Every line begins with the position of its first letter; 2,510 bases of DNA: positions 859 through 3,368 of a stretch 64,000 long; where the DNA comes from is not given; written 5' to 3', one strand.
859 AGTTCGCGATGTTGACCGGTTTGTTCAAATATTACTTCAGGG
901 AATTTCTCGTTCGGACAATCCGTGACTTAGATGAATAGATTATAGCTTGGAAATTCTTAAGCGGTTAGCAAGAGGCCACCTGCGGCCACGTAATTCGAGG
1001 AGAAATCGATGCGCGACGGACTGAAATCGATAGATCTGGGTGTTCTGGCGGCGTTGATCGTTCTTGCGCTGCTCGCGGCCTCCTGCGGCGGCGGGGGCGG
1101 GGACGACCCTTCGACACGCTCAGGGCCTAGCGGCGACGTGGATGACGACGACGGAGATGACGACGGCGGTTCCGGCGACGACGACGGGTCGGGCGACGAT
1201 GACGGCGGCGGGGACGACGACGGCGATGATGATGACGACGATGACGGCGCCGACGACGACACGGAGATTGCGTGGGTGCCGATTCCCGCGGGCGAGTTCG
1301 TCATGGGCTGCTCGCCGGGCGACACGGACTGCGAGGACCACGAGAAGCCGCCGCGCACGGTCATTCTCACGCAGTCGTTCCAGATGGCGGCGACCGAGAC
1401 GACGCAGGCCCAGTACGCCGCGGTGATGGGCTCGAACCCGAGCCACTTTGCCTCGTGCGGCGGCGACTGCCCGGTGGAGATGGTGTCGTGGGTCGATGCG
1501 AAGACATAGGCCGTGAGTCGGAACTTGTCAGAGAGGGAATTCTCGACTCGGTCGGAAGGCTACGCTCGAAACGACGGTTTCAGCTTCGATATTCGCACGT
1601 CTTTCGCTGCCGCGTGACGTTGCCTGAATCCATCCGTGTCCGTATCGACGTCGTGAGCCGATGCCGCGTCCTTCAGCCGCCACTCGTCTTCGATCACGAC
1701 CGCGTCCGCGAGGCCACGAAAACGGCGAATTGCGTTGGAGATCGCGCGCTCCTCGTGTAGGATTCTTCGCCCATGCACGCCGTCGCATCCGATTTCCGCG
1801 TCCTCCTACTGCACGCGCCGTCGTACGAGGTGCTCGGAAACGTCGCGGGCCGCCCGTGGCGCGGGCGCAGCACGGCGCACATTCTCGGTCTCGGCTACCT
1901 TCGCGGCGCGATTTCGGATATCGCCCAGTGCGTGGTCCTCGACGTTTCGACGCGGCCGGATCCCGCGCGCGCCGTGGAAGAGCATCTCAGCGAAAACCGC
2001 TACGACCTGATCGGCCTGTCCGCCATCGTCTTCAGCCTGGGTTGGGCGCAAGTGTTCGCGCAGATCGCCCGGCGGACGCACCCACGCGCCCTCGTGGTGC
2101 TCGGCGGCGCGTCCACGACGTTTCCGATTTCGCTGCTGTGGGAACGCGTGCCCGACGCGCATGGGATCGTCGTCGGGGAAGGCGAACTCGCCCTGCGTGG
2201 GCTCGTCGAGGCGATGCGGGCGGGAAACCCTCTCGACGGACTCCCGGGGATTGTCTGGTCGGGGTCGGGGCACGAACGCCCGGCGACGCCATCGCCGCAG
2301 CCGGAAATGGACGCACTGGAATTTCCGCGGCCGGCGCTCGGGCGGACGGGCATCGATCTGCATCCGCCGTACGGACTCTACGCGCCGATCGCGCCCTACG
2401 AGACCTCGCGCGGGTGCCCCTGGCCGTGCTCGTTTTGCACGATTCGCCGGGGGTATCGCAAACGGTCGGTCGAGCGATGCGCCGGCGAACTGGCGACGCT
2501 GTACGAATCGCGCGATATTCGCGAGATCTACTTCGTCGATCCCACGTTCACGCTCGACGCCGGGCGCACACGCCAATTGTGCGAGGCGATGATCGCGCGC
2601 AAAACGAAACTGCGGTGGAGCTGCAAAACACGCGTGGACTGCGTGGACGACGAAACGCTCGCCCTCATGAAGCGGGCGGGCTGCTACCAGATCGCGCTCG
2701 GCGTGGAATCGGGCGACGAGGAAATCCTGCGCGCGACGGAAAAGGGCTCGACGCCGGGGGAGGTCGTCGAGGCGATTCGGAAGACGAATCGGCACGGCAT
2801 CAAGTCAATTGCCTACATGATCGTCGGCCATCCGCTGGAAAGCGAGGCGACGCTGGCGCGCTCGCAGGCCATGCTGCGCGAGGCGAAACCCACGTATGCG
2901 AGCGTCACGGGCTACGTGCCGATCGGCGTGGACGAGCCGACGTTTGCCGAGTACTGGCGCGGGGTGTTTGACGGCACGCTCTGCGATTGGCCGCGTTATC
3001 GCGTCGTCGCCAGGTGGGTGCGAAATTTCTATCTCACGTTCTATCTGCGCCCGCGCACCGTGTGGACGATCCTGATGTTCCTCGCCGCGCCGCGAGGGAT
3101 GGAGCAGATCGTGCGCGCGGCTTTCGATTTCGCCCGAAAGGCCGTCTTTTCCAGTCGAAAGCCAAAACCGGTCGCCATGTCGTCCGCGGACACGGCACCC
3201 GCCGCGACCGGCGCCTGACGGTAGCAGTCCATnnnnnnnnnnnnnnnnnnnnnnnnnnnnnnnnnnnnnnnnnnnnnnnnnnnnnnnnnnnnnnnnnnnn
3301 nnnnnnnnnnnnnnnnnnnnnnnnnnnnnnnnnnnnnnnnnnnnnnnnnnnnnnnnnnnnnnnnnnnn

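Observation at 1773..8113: Three cobalamin-binding radical SAM enzymes flanking a GT-C (ArnT/PMT-like) glycosyltransferase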

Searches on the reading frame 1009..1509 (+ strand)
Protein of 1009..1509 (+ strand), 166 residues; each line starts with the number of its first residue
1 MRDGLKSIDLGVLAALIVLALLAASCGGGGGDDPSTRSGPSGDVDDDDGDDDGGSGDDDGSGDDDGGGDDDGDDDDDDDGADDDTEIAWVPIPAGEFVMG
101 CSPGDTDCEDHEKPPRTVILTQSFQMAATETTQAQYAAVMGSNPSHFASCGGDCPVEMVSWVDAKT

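Call 3: search_protein_families(library=pfam, proteins=[window:1009-1509:+], max_evalue=0.001)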
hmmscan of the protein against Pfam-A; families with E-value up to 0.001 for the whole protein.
window:1009-1509:+ (166 aa): 1 family
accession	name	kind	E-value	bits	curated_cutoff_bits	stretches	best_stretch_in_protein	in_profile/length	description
PF03781.23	FGE-sulfatase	-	1.2e-09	38.6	23.3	1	88-165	4-102/255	Sulfatase-modifying factor enzyme 1-like domain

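Call 5: search_protein_families(library=ncbifam, proteins=[window:1009-1509:+], max_evalue=0.01)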
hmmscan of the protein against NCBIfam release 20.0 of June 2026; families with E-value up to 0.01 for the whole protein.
window:1009-1509:+ (166 aa): 4 families
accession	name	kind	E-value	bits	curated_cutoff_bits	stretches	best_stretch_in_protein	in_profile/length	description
TIGR03440.2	egtB_TIGR03440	equivalog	0.00052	19.2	360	1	83-141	167-223/413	ergothioneine biosynthesis protein EgtB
NF051459.1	pyoverdine_PvdO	equivalog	0.002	17.3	500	1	90-141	37-88/280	dihydropyoverdine dehydrogenase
NF058595.1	invert_tail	domain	0.0038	17.6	37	1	10-39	56-85/113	lipo-invert putative C-terminal anchoring domain-containing protein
TIGR03525.2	GldK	equivalog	0.004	16.5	350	1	88-137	35-82/408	T9SS ring complex lipoprotein PorK/GldK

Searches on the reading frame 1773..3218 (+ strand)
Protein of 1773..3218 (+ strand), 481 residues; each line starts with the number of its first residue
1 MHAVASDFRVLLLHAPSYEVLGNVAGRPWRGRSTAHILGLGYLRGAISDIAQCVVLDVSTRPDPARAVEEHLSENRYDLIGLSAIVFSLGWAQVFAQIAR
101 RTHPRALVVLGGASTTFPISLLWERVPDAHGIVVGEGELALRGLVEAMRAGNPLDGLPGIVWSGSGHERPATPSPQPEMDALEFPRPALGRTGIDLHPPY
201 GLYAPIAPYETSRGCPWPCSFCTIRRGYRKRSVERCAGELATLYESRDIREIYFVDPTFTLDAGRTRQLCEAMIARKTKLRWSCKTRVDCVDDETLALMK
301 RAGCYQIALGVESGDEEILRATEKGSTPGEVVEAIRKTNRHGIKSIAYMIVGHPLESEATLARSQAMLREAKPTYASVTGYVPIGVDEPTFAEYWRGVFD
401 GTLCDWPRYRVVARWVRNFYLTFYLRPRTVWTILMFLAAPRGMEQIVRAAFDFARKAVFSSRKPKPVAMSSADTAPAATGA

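Call 3: search_protein_families(library=pfam, proteins=[window:1773-3218:+], max_evalue=0.001)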
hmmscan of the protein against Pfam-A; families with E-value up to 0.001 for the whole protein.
window:1773-3218:+ (481 aa): 2 families
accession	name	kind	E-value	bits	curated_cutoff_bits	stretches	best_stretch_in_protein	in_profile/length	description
PF04055.27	Radical_SAM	-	2.9e-22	80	29.5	1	209-362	1-160/166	Radical SAM superfamily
PF02310.24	B12-binding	-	6.2e-12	45.9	32.1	1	34-144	11-120/121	B12 binding domain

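Call 5: search_protein_families(library=ncbifam, proteins=[window:1773-3218:+], max_evalue=0.01)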
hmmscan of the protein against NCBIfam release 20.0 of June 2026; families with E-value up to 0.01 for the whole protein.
window:1773-3218:+ (481 aa): 27 families (the best 25 are shown)
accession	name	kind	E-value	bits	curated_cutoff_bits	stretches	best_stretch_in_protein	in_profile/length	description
TIGR02026.1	BchE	equivalog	8.9e-39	133.7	481.35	1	38-384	23-378/497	magnesium-protoporphyrin IX monomethyl ester anaerobic oxidative cyclase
TIGR04479.1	bcpD_PhpK_rSAM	subfamily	3.4e-38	131.3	600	1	132-375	175-413/504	PhpK family radical SAM P-methyltransferase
NF050148.1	rSAM_ApyD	equivalog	5.3e-32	111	750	1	70-360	68-355/645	RiPP biosynthesis radical SAM protein ApyD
TIGR04072.2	rSAM_ladder_B12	equivalog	2e-30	105.8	360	1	57-368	39-346/443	lipid biosynthesis B12-binding/radical SAM protein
TIGR03471.1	HpnJ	equivalog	9.3e-30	103.9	577.6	1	11-367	4-361/472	hopanoid biosynthesis associated radical SAM protein HpnJ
TIGR03975.1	rSAM_ocin_1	subfamily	1.2e-27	96.7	281.85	1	66-368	118-427/606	RiPP maturation radical SAM C-methyltransferase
TIGR04367.1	HpnR_B12_rSAM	equivalog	3.2e-24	85.3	650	1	65-351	49-333/490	hopanoid C-3 methylase HpnR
NF033070.1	rSAM_AprD4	equivalog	1.4e-23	83.6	500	1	196-365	187-360/456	AprD4 family radical SAM diol-dehydratase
TIGR04013.1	B12_SAM_MJ_1487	hypoth_equivalog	1.2e-22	80.3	251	1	66-370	33-332/382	TIGR04013 family B12-binding domain/radical SAM domain-containing protein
TIGR04014.1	B12_SAM_MJ_0865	equivalog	2.7e-21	75.9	360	1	98-371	60-336/434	methyl-coenzyme M reductase glutamine C-methyltransferase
TIGR04385.1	B12_rSAM_cofa1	equivalog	5.4e-21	75.3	450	1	96-369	90-362/438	B12 lower ligand biosynthesis radical SAM protein BzaD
TIGR04295.1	B12_rSAM_oligo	hypoth_equivalog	3.6e-19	68.7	400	1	101-321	98-311/422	TIGR04295 family B12-binding domain-containing radical SAM protein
NF038361.1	rSAM_Sden_1168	equivalog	2.8e-18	65.8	575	1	69-363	133-443/560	Sden_1168 family B12-binding radical SAM P-methyltransferase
NF033712.0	B12_rSAM_KedN5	subfamily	1.7e-14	53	700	1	66-279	52-270/624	KedN5 family methylcobalamin-dependent radical SAM C-methyltransferase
NF045585.1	rSAM_slr0320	equivalog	4.2e-12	45.3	775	1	210-346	239-382/511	photosystem II high light acclimation radical SAM protein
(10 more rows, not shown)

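Call 24: search_solved_structures(query=window:1773-3218:+, max_evalue=0.001)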
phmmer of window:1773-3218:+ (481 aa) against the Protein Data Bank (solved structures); distinct sequences matched with E-value up to 0.001: 5.
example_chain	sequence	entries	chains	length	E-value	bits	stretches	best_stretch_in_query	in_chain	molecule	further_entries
6fd2_B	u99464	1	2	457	3.6e-20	75.4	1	191-366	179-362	Putative apramycin biosynthetic oxidoreductase 4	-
9ccb_A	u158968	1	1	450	1.2e-10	44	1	208-360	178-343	Radical SAM core domain-containing protein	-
7kdx_A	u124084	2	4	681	2.1e-10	43.2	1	77-327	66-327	Methyltransferase TokK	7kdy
5ul2_A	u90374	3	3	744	2.5e-08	36.4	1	69-344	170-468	OxsB protein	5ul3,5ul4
9n1b_A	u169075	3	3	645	2.3e-05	26.6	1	40-261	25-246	Radical SAM protein | Radical SAM enzyme CysS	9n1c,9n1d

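Call 80: find_homologous_proteins(query=window:1773-3218:+, max_evalue=1e-30)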
Query window:1773-3218:+ (481 aa): 104 proteins with E <= 1e-30 among 8000 candidates.
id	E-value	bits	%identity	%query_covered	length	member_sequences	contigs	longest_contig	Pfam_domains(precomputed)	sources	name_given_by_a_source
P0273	0.0e+0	1108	100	100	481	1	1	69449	PF04055.28,PF02310.25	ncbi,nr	ncbi:MAG: B12-binding domain-containing radical SAM protein [Deltaproteobacteria bacterium]|nr:B12-b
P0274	5.5e-277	937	88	96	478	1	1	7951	PF04055.28,PF02310.25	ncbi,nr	ncbi:MAG: B12-binding domain-containing radical SAM protein [Deltaproteobacteria bacterium]|nr:B12-b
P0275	7.1e-272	920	85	98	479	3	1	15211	PF04055.28,PF02310.25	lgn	-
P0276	9.2e-271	917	83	99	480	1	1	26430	PF04055.28,PF02310.25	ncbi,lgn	-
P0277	1.4e-65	240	32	88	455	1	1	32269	PF04055.28,PF02310.25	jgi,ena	-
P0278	7.7e-64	234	32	92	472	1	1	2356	PF04055.28,PF02310.25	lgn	-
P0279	3.7e-63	232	34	89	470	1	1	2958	PF04055.28,PF02310.25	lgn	-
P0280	4.0e-61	225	33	80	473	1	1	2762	PF04055.28,PF02310.25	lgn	-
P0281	1.0e-59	221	31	89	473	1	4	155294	PF04055.28,PF02310.25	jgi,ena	-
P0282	1.5e-55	207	31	81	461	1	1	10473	PF04055.28,PF02310.25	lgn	-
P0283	2.2e-55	207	32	81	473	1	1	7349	PF04055.28,PF02310.25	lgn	-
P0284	8.4e-55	205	31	83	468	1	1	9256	PF04055.28,PF02310.25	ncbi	ncbi:MAG: radical SAM protein [Candidatus Omnitrophota bacterium]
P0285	1.7e-49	187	31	88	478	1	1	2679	PF04055.28,PF02310.25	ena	-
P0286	1.4e-47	181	36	66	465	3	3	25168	PF04055.28,PF02310.25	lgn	-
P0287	1.5e-47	181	34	65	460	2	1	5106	PF04055.28,PF02310.25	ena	-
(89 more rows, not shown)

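Call 82: find_encoding_contigs(protein=P0277, flank=10000, max_places=1)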
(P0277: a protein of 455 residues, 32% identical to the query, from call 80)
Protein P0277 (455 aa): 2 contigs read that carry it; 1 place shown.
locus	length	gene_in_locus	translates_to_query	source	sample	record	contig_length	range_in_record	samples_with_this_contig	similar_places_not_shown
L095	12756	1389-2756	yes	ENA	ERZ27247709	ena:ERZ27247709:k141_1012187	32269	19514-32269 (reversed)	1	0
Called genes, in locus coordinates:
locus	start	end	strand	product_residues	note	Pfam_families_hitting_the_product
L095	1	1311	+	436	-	?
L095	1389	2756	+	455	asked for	PF02310:B12-binding, PF04055:Radical_SAM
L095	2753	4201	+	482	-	PF02310:B12-binding, PF04055:Radical_SAM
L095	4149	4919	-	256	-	-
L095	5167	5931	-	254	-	PF14094:DUF4272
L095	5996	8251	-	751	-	PF07494:Reg_prop (faint)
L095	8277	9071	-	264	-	PF01182:Glucosamine_iso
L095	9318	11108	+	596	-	PF01134:GIDA, PF21680:GIDA_C_1st, PF13932:SAM_GIDA_C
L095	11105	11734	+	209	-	PF02527:GidB, PF05175:MTS (weak), PF13847:Methyltransf_31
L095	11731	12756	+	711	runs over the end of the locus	-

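Call 83: find_encoding_contigs(protein=P0281, flank=10000, max_places=1)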
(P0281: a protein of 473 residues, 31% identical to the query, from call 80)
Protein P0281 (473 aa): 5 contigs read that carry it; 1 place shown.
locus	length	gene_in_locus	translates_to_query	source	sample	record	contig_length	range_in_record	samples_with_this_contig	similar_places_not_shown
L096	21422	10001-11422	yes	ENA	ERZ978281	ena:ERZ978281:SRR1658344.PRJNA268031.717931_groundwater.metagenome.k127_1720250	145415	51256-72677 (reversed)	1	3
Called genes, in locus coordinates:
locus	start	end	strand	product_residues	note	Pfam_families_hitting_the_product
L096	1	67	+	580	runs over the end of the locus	PF00884:Sulfatase, PF01663:Phosphodiest (faint), PF16347:SGSH_C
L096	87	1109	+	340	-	PF13472:Lipase_GDSL_2 (faint)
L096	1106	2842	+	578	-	PF13231:PMT_2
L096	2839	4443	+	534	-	-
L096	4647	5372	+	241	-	-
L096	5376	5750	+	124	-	-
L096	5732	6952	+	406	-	PF00266:Aminotran_5, PF00155:Aminotran_1_2 (weak)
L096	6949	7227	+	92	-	-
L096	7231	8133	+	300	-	-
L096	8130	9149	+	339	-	PF13472:Lipase_GDSL_2 (faint)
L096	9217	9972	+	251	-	-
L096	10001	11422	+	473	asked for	PF02310:B12-binding, PF04055:Radical_SAM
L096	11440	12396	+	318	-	PF13472:Lipase_GDSL_2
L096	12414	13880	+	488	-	-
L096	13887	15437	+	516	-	PF13231:PMT_2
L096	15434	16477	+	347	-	PF04055:Radical_SAM, PF13186:SPASM (faint)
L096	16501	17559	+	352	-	PF04055:Radical_SAM, PF13186:SPASM (weak)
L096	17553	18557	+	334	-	PF04055:Radical_SAM, PF13186:SPASM (faint)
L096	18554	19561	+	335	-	PF13353:Fer4_12, PF04055:Radical_SAM, PF13186:SPASM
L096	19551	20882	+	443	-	PF00657:Lipase_GDSL (weak), PF13472:Lipase_GDSL_2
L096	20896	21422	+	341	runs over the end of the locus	PF04055:Radical_SAM, PF13353:Fer4_12 (faint)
